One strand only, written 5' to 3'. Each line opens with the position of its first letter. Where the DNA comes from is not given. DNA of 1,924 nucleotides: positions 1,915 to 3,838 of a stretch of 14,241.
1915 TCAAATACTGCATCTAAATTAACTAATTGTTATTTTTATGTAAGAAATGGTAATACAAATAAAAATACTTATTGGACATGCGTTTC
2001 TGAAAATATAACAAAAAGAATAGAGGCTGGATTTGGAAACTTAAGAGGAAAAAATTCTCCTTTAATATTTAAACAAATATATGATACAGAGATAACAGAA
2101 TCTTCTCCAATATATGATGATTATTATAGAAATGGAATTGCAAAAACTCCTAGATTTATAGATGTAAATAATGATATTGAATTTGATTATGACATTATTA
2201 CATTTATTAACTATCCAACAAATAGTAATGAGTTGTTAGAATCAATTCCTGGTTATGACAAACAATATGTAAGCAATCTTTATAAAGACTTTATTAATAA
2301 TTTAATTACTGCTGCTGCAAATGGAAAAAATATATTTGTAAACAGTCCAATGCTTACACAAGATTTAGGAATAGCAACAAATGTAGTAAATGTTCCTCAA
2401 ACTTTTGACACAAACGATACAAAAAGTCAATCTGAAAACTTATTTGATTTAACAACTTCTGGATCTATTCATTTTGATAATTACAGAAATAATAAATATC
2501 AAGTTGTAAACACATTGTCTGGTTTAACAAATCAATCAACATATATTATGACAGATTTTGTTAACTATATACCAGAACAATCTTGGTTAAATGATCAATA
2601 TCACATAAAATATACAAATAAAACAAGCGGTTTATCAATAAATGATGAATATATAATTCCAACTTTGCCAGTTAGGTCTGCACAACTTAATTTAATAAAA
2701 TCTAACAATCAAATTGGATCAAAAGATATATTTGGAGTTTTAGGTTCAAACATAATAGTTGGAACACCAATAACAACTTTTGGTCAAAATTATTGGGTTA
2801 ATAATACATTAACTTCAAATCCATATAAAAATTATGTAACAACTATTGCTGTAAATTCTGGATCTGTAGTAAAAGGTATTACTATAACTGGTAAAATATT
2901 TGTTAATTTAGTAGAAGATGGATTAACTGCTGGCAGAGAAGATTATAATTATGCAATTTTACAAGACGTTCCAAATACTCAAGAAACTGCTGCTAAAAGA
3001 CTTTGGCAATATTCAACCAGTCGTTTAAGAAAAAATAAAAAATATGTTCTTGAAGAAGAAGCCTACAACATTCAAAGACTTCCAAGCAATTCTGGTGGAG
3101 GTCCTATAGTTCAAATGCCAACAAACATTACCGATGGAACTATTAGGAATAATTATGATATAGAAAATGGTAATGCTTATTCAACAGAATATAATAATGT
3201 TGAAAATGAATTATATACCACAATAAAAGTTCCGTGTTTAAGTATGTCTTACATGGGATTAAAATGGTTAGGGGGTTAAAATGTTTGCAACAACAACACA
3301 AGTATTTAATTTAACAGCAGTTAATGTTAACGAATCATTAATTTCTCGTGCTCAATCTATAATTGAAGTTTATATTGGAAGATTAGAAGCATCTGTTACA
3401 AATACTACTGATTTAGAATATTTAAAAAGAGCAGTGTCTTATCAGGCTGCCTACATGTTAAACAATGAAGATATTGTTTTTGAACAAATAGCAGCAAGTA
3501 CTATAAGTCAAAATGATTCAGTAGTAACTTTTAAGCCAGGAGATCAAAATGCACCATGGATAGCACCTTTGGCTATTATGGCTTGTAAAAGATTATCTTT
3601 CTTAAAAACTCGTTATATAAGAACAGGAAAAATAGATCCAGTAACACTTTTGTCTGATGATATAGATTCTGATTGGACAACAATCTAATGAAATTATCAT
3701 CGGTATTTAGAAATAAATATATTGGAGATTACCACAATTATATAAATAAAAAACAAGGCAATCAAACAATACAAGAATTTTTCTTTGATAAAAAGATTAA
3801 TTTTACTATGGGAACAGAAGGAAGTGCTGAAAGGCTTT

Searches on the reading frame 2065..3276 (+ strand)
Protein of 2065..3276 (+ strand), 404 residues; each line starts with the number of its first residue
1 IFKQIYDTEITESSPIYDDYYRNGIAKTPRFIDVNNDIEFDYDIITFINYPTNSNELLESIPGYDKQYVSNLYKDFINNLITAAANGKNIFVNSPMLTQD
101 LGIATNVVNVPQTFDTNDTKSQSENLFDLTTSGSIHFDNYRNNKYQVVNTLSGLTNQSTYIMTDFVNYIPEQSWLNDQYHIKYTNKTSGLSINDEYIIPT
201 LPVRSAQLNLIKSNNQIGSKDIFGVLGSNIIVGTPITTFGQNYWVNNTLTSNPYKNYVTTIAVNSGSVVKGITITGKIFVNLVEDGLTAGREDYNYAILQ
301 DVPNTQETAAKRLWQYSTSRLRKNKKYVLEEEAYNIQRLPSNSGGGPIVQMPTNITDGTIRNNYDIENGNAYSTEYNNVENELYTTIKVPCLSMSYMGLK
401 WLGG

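Call 41: find_related_loci(query=A6, collection=viral_contigs, flank=10000)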
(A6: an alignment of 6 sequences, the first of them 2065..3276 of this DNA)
Query A6 (404 aa) in viral_contigs; peptide patterns used: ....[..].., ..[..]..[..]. (x = any residue, [..] = any of these).
132 stretches matched a pattern; 4 encode a relative of the query (tblastn E <= 1e-3); 4 distinct loci.
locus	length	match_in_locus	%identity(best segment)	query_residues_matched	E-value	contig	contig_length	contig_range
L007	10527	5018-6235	40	2-404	1e-86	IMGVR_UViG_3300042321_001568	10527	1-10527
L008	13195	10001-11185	40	13-404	7e-86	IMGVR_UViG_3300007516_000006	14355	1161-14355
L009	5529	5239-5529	37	1-97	2e-12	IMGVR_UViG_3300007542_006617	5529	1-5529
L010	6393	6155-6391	37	2-80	1e-9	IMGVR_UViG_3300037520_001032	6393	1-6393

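Call 43: find_related_loci(query=A6, collection=genome_contigs, flank=10000)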
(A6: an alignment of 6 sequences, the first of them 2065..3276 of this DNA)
Query A6 (404 aa) in genome_contigs; peptide patterns used: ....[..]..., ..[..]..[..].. (x = any residue, [..] = any of these).
91 stretches matched a pattern, but none encodes a relative of the query by tblastn (E <= 1e-3).

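Call 60: search_protein_representatives(alignment_id=A6)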
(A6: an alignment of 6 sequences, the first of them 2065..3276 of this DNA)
Query: 6 sequences, 408 profile positions. Proteins with E-value up to 0.001 (for the whole library): 259; up to 1e-10: 214; up to 1e-30: 58. The best 150 are listed.
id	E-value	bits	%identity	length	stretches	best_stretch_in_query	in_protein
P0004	2.0e-235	797.4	-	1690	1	1-408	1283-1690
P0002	5.7e-201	684.0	-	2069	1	1-407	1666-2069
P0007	7.9e-145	499.1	-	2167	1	1-407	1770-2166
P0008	7.4e-139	479.4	-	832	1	2-407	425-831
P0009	7.1e-122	423.5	-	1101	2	7-406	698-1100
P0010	1.4e-121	422.5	-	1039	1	11-405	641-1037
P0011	5.8e-120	417.2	-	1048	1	11-407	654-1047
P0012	1.9e-119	415.5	-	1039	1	8-406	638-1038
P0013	6.6e-118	410.4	-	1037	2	6-405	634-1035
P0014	9.0e-116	403.4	-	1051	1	8-406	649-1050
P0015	5.0e-115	400.9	-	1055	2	7-406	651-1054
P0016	4.8e-114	397.7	-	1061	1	6-406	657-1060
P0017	9.1e-114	396.8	-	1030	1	6-408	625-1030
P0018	4.2e-110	384.7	-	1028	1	9-407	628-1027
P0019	1.5e-106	373.1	-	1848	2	1-230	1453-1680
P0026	5.0e-94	331.8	-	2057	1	10-406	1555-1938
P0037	4.8e-41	157.3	-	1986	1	19-284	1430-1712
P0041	8.3e-36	140.0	-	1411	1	18-324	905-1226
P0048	3.1e-33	131.6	-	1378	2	129-350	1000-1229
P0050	5.5e-33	130.7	-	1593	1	20-341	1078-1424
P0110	8.1e-27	110.4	-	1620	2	130-324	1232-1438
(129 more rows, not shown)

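Call 64: search_solved_structures(query=A7, max_evalue=10, show_alignments=3)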
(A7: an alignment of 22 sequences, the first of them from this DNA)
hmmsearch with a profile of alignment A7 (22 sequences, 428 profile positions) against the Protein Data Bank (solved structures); distinct sequences matched with E-value up to 10: 1.
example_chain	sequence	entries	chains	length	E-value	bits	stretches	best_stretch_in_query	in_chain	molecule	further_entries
3h2y_A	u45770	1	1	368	0.98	11.7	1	173-249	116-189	GTPase family protein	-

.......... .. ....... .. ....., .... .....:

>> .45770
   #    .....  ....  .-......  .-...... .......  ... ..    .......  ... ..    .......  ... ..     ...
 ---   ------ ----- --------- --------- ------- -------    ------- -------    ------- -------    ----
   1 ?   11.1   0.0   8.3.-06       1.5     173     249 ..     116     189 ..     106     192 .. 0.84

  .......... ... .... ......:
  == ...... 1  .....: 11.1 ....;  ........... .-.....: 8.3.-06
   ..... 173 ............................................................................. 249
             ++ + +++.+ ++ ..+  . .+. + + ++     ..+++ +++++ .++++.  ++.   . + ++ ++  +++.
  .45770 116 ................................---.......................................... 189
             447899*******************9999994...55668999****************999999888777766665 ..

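Call 65: search_protein_families(library=pfam, alignment_id=A7, max_evalue=5)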
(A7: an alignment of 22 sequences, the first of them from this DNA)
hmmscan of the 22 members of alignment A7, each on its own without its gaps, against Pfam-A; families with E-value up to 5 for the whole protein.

A. member 1, seq(404 aa): 1 family
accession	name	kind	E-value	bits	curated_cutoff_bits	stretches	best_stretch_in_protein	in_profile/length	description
PF25457.1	IRF-2BP1_2_M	-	0.059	13.2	23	1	33-79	70-116/162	IRF-2BP1/2 middle domain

B. families by the number of members that match (of 22 scanned): 13 families
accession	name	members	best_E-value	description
PF21339.3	VEGFR-1-like_Ig-like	1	0.0097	Vascular endothelial growth factor receptor 1-like, Ig-like domain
PF25457.1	IRF-2BP1_2_M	1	0.059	IRF-2BP1/2 middle domain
PF25380.1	PH_25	1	0.11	Fungal PH-like domain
PF07458.17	SPAN-X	1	0.13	Sperm protein associated with nucleus, mapped to X chromosome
PF14644.12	DUF4456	1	0.15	Domain of unknown function (DUF4456)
PF10794.15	DUF2606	1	0.15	Protein of unknown function (DUF2606)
PF22384.1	PBP2_Ca3427_like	1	0.16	Ca3427-like PBP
PF08466.15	IRK_N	1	0.17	Inward rectifier potassium channel N-terminal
PF13650.11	Asp_protease_2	1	0.18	Aspartyl protease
PF05510.18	Sarcoglycan_2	1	0.2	Sarcoglycan alpha/epsilon N-terminal domain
PF18455.6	GBR2_CC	1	0.22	Gamma-aminobutyric acid type B receptor subunit 2 coiled-coil domain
PF12019.13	GspH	1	0.24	Type II transport protein GspH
PF23904.1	DUF7246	1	0.25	Domain of unknown function (DUF7246)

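Call 67: find_related_loci(query=P0010, collection=viral_contigs, flank=10000)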
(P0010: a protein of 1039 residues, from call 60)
Query P0010 (1039 aa) in viral_contigs; peptide patterns used: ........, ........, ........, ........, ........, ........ (x = any residue, [..] = any of these).
3 stretches matched a pattern, but none encodes a relative of the query by tblastn (E <= 1e-3).

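Call 68: find_related_loci(query=P0037, collection=viral_contigs, flank=10000)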
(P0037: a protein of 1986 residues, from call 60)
Query P0037 (1986 aa) in viral_contigs; peptide patterns used: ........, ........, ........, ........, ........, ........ (x = any residue, [..] = any of these).
14 stretches matched a pattern; 9 encode a relative of the query (tblastn E <= 1e-3); 9 distinct loci.
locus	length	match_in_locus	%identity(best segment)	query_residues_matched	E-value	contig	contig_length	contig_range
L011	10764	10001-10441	29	328-492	3e-8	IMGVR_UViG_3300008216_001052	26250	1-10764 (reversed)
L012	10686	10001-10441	29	328-492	4e-8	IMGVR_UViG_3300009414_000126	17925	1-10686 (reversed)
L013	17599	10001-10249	38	400-491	2e-5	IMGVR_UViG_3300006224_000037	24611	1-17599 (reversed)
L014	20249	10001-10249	38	400-491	2e-5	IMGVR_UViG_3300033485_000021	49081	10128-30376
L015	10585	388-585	38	401-474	8e-5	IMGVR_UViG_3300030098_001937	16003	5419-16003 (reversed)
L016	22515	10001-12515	33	10-425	5e-7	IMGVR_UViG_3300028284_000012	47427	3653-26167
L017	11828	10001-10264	32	401-491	3e-4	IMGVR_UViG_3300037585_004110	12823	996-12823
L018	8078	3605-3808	38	401-476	4e-4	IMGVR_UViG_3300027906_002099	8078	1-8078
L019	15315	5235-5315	59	401-426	1e-3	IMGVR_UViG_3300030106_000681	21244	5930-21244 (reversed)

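Call 69: find_related_loci(query=P0041, collection=viral_contigs, flank=10000)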
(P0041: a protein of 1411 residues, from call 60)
Query P0041 (1411 aa) in viral_contigs; peptide patterns used: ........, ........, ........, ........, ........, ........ (x = any residue, [..] = any of these).
7 stretches matched a pattern; 3 encode a relative of the query (tblastn E <= 1e-3); 3 distinct loci.
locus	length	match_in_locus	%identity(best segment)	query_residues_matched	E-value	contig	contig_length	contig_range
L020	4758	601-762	42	684-735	2e-6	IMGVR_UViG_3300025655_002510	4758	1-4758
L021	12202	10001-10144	46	699-744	2e-5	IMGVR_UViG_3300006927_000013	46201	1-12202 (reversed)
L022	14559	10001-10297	28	709-794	1e-4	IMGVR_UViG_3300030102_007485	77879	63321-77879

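Call 70: find_encoding_contigs(protein=P0010, flank=10000, max_places=2)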
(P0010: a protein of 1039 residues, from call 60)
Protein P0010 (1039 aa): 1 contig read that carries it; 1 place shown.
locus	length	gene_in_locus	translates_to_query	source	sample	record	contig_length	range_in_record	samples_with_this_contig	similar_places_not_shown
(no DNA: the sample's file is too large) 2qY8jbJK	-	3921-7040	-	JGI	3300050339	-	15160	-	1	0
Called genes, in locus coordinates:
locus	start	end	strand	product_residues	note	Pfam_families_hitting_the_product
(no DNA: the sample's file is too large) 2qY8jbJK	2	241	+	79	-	?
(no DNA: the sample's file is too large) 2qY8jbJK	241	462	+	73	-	-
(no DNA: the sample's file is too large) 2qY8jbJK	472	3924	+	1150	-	PF13385:Laminin_G_3 (weak)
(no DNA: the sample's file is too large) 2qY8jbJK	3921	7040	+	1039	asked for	-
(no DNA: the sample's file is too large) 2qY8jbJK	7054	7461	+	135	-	-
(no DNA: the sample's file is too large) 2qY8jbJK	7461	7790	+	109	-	-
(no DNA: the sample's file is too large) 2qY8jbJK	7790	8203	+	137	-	-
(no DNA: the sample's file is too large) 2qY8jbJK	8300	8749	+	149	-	-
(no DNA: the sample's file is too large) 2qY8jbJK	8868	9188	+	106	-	PF01844:HNH (weak), PF13392:HNH_3 (weak)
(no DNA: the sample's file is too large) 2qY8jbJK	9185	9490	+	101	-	-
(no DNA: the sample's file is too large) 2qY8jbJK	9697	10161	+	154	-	-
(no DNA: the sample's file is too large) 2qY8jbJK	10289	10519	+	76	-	-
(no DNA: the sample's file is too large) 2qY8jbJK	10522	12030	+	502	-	PF17289:Terminase_6C (weak)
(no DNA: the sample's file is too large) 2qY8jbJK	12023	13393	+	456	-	PF05133:SPP1_portal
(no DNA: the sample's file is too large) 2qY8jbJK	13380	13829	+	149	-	PF06810:Phage_scaffold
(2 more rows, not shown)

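Call 71: find_encoding_contigs(protein=P0037, flank=10000, max_places=2)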
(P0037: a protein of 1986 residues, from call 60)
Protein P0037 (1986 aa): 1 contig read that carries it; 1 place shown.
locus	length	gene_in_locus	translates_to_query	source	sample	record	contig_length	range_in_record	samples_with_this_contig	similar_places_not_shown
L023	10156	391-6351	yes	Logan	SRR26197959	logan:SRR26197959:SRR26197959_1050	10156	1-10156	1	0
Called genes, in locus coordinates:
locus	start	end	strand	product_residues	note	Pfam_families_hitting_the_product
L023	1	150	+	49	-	?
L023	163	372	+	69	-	-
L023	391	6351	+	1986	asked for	PF13385:Laminin_G_3, PF02210:Laminin_G_2 (faint), PF13385:Laminin_G_3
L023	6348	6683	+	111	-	-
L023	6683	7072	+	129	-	-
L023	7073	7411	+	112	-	-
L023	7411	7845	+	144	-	-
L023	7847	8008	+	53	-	-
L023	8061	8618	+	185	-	PF13730:HTH_36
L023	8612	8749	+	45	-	-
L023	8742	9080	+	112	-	PF12898:Stc1 (faint)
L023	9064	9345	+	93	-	-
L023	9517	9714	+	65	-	-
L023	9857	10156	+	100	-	?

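Call 72: find_encoding_contigs(protein=P0041, flank=10000, max_places=2)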
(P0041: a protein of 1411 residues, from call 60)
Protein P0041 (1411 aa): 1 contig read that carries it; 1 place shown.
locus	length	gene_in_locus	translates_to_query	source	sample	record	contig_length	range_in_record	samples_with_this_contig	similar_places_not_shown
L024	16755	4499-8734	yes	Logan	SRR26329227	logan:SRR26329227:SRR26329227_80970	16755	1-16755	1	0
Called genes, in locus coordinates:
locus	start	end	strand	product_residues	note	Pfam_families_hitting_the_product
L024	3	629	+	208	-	?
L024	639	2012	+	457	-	PF05133:SPP1_portal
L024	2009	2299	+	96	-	-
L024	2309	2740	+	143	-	PF06810:Phage_scaffold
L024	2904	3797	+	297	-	PF25209:Phage_capsid_4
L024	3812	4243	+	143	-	-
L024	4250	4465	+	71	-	-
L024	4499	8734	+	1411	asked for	PF24517:CBM96, PF13385:Laminin_G_3 (weak)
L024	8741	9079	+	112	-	-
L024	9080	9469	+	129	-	-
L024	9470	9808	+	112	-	-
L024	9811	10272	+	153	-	-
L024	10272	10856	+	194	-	-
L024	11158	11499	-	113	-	PF11774:Lsr2, PF23359:Lsr2_DNA-bd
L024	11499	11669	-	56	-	-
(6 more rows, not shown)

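Call 106: find_encoding_contigs(protein=P0007, flank=10000, max_places=2)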
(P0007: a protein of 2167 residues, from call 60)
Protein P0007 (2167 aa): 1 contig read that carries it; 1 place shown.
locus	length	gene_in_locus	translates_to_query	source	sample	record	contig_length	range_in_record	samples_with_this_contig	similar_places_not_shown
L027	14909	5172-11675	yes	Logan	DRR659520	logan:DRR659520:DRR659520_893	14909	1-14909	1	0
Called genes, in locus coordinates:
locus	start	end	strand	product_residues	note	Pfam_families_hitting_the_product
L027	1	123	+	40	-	?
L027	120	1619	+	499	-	PF17289:Terminase_6C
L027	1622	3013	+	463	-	PF05133:SPP1_portal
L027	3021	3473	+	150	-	PF06810:Phage_scaffold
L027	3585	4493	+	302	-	PF05065:Phage_capsid, PF25209:Phage_capsid_4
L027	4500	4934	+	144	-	-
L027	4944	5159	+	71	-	-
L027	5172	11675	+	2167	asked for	PF21722:Gly_rich_2, PF13385:Laminin_G_3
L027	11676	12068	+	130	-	-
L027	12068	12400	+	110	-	-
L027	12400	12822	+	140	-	-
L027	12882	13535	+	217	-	-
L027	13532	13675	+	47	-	-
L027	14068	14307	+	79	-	-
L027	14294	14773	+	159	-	-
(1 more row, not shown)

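Call 107: find_encoding_contigs(protein=P0026, flank=10000, max_places=2)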
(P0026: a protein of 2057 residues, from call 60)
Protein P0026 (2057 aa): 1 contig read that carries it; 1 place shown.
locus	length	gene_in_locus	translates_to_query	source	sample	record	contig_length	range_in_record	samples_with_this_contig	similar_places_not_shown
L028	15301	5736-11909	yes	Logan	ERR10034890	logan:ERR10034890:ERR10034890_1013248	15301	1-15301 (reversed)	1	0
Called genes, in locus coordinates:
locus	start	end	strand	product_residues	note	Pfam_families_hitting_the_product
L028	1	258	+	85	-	?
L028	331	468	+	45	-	-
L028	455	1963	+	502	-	PF17289:Terminase_6C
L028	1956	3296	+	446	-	PF05133:SPP1_portal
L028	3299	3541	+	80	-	-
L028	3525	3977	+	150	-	PF06810:Phage_scaffold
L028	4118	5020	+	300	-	PF05065:Phage_capsid, PF25209:Phage_capsid_4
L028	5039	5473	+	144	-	-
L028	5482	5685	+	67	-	-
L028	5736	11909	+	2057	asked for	PF13385:Laminin_G_3, PF22925:TS_C (faint), PF00054:Laminin_G_1 (faint), PF02210:Laminin_G_2 (faint), PF13385:Laminin_G_3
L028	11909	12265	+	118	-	-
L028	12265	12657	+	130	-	-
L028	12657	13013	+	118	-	-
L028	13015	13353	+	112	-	-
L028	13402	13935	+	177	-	-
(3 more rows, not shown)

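Call 108: find_encoding_contigs(protein=P0050, flank=10000, max_places=2)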
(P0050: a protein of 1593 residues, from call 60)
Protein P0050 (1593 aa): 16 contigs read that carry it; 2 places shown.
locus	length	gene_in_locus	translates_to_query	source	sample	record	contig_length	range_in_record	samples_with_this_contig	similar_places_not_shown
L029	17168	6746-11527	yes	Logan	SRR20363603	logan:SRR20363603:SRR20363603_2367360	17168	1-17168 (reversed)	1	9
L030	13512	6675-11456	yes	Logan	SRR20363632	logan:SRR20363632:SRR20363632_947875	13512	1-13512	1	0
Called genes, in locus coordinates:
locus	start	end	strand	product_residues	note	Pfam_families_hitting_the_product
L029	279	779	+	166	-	-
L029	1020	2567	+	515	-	PF17289:Terminase_6C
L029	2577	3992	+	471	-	PF05133:SPP1_portal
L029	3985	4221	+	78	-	-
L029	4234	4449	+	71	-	-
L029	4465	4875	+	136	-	PF06810:Phage_scaffold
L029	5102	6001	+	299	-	PF05065:Phage_capsid, PF25209:Phage_capsid_4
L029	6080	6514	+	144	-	-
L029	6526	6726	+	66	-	-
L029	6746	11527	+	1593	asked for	PF13385:Laminin_G_3, PF02210:Laminin_G_2 (faint), PF13385:Laminin_G_3 (weak)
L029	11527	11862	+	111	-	-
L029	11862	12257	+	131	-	-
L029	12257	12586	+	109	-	-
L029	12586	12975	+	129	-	-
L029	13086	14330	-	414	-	PF14659:Phage_int_SAM_3 (weak), PF22022:Phage_int_M (weak), PF00589:Phage_integrase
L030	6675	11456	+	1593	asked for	PF13385:Laminin_G_3, PF02210:Laminin_G_2 (faint), PF13385:Laminin_G_3 (weak)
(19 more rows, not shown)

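Call 109: find_encoding_contigs(protein=P0110, flank=10000, max_places=2)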
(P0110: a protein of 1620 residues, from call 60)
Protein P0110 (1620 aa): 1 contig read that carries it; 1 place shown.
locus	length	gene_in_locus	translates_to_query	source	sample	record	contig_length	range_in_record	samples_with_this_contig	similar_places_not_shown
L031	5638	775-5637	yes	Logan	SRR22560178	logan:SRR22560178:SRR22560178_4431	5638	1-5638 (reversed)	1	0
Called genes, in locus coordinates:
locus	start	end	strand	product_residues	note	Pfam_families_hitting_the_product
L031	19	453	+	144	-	-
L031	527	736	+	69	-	-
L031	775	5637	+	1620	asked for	PF13385:Laminin_G_3, PF02210:Laminin_G_2 (faint), PF24517:CBM96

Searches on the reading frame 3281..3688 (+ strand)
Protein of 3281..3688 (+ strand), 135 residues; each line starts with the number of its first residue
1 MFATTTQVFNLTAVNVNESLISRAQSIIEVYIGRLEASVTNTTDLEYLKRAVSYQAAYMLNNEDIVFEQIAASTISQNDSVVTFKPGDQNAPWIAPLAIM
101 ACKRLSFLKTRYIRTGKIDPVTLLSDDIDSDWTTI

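Call 4: search_protein_families(library=phrogs, proteins=[window:3281-3688:+], max_evalue=0.01)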
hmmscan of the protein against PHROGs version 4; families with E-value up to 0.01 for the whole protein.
window:3281-3688:+ (135 aa): 1 family
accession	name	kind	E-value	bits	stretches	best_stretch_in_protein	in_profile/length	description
phrog_22288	-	unknown function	2.4e-13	51.5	1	2-116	4-128/151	-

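Call 7: search_protein_families(library=pfam, proteins=[window:3281-3688:+], max_evalue=0.1)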
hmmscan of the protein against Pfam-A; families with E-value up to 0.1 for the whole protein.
window:3281-3688:+ (135 aa): 1 family
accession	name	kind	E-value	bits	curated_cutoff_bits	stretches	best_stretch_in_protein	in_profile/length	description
PF15123.11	DUF4562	-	0.023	15.1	27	1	30-63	20-53/115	Domain of unknown function (DUF4562)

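Call 28: search_solved_structures(query=window:3281-3688:+, max_evalue=10)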
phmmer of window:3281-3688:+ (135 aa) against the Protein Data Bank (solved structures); distinct sequences matched with E-value up to 10: 9.
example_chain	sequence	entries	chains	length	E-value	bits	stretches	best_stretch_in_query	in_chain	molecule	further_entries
6nof_A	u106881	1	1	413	0.35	14.3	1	3-66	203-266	Fem-3 mRNA-binding factor 2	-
6noh_A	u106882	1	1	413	0.35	14.3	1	3-66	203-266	Fem-3 mRNA-binding factor 2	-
6noc_A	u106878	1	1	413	0.52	13.8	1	5-66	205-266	Fem-3 mRNA-binding factor 2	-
6l5d_A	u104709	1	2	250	0.66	13.4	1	16-75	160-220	Gas vesicle protein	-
3qgb_A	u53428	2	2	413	0.69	13.4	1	6-66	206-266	Fem-3 mRNA-binding factor 2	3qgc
3k5q_A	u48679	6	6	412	0.69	13.4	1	6-66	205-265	Fem-3 mRNA-binding factor 2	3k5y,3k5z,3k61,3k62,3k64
3qg9_A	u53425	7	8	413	0.69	13.4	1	6-66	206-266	Fem-3 mRNA-binding factor 2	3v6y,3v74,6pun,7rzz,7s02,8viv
9nm3_A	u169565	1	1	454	0.79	13.2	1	6-66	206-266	Fem-3 mRNA-binding factor 1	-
8sj7_A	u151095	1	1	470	0.85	13.1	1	6-66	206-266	Fem-3 mRNA-binding factor 2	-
